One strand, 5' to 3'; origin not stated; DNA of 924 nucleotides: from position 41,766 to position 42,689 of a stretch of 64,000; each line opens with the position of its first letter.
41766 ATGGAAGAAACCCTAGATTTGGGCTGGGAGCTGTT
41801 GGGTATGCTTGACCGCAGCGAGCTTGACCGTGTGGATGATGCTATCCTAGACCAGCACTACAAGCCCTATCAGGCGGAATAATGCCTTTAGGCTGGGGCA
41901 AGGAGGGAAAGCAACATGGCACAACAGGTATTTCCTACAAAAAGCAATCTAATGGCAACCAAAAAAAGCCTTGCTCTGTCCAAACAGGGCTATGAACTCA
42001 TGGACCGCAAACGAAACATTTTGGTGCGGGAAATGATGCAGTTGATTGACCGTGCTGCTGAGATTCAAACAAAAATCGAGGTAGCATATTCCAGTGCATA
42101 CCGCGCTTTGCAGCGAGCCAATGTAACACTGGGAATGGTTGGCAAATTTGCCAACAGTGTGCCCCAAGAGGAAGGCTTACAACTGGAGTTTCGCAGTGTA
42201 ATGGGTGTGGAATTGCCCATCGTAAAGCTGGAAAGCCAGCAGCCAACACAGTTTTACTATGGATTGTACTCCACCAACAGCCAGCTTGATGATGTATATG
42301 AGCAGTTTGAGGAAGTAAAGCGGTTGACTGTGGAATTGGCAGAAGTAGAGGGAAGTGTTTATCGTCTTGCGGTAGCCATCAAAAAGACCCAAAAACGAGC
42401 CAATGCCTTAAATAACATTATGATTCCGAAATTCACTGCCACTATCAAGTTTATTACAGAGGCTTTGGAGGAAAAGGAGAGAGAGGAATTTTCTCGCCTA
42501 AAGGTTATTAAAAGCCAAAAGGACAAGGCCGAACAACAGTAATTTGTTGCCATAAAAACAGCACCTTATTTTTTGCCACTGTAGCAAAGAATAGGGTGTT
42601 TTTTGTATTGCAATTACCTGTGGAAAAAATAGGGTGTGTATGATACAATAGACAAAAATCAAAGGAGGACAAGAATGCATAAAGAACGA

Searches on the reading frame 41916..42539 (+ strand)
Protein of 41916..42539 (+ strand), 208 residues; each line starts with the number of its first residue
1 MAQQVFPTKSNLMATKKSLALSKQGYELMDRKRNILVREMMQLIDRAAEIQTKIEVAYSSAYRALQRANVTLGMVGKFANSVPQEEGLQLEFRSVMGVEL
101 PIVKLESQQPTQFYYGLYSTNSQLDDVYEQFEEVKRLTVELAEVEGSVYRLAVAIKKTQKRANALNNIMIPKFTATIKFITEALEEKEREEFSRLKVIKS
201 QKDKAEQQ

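Call 4: search_protein_families(library=pfam, proteins=[window:41916-42539:+], max_evalue=0.1)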
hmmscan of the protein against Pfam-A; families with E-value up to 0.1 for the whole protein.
window:41916-42539:+ (208 aa): 3 families
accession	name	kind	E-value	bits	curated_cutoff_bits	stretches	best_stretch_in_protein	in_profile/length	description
PF01813.22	ATP-synt_D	-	8.8e-56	189.3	25.7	1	11-200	1-196/196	ATP synthase subunit D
PF23321.1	R1_ABCA1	-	0.062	13.8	27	0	91-136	19-64/75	ABCA1-like, C-terminal R1 regulatory domain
PF06103.16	DUF948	-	0.073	13.7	37.2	0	118-151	54-87/89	Bacterial protein of unknown function (DUF948)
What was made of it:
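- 41916..42542 (+): Subunit D, 208 aa, the central stalk. PF01813, E 8.8e-56 (call 4).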
